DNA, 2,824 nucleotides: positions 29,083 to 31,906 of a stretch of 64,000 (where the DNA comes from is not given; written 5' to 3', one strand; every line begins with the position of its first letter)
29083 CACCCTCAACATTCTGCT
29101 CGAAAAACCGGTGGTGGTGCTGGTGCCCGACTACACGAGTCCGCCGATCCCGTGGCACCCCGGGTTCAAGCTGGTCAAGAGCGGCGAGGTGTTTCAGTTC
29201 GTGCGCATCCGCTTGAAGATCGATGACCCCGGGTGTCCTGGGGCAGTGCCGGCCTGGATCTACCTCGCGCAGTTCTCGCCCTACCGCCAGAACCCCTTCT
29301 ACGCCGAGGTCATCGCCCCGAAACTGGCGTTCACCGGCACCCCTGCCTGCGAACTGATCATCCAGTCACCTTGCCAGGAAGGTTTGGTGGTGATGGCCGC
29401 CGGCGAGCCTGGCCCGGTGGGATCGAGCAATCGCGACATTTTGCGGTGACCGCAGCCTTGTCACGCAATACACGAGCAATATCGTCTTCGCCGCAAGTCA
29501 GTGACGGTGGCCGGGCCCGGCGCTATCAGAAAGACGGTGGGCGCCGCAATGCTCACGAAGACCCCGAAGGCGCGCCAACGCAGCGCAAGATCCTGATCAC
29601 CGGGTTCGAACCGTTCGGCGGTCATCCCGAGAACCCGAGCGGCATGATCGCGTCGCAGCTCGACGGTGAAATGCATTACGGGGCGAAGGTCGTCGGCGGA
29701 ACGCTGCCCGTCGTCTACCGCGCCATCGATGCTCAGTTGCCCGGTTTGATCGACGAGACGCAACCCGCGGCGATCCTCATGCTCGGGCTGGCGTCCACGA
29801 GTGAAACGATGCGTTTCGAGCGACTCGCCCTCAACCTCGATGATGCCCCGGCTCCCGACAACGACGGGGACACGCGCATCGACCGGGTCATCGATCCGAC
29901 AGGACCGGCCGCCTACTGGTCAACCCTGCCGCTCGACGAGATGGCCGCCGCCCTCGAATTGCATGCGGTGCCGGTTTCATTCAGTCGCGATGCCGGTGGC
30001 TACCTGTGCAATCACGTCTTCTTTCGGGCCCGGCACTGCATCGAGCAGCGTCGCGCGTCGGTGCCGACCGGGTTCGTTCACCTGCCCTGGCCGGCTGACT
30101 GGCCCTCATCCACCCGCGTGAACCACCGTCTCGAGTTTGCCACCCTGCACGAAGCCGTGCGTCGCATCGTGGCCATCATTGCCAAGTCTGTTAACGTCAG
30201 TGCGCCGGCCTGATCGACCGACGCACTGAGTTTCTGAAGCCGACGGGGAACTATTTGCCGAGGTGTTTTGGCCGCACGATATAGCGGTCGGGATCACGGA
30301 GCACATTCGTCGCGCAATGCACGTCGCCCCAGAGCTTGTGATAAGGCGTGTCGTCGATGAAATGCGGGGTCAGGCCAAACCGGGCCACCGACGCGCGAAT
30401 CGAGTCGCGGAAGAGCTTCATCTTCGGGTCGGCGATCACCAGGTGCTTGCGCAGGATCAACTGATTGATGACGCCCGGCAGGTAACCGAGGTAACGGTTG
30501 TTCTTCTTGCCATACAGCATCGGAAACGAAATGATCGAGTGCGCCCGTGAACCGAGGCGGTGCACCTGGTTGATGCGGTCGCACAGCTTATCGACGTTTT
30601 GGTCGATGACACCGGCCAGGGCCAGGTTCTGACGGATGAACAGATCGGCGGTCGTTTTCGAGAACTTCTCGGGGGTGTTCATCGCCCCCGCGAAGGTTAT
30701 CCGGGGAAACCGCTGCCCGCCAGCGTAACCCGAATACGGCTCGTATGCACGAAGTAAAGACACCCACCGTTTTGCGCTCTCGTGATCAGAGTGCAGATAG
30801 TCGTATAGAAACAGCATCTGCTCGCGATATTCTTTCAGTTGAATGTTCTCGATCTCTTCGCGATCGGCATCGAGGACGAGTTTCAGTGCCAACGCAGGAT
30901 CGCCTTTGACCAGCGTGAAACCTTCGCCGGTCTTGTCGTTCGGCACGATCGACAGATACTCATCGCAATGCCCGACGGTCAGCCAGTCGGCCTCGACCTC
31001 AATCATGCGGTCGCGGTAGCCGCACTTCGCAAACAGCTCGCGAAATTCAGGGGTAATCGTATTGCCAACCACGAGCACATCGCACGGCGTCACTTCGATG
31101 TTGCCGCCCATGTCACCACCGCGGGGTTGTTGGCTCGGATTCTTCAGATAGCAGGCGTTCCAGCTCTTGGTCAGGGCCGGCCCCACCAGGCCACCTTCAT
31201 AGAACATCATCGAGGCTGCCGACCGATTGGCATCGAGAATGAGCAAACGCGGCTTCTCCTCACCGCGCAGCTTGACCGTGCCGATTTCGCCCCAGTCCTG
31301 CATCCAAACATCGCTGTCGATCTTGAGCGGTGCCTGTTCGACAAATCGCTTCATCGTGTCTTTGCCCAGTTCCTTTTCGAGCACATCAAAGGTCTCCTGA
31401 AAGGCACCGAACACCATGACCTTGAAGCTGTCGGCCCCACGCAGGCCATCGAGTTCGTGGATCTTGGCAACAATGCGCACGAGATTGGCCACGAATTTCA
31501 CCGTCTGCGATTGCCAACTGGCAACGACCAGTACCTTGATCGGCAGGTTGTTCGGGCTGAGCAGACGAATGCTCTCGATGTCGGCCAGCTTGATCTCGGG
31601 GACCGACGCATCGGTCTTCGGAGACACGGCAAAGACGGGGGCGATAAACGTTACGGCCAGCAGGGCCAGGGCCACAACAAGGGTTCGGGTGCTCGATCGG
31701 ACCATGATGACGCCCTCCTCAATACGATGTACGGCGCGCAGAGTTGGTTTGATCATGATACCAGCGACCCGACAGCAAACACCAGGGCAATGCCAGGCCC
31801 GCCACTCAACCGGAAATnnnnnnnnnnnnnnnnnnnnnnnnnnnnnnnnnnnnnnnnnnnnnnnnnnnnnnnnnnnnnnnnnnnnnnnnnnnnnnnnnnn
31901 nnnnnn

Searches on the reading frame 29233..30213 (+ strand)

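Call 108: search_protein_families(library=pfam, proteins=[window:29233-30213:+], max_evalue=0.001)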
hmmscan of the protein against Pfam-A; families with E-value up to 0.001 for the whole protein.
window:29233-30213:+ (326 aa): 1 family
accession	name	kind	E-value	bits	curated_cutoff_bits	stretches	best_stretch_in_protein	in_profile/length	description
PF01470.22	Peptidase_C15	-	8.7e-45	153.7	22.7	1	119-286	2-169/204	Pyroglutamyl peptidase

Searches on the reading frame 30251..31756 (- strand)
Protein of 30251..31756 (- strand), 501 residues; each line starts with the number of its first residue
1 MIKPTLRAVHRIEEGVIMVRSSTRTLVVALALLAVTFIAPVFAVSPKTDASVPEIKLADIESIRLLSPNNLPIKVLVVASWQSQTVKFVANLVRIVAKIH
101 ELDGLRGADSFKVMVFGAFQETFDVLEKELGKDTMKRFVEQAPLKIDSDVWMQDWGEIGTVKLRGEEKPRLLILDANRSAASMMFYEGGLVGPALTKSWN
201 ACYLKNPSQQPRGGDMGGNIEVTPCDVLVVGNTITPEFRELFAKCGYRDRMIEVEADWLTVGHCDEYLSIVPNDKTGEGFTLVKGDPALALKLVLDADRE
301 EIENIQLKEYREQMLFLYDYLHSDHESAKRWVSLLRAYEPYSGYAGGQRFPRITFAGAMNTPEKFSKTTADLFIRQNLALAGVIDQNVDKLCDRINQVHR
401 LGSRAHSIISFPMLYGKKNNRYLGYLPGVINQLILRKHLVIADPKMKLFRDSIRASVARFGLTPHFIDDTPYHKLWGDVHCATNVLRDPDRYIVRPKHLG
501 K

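Call 108: search_protein_families(library=pfam, proteins=[window:30251-31756:-], max_evalue=0.001)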
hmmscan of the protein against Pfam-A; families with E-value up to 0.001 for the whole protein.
window:30251-31756:- (501 aa): 1 family
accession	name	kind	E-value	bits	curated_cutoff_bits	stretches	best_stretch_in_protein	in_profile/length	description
PF03068.20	PAD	-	2.9e-24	86.2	25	1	249-489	179-388/395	Protein-arginine deiminase (PAD)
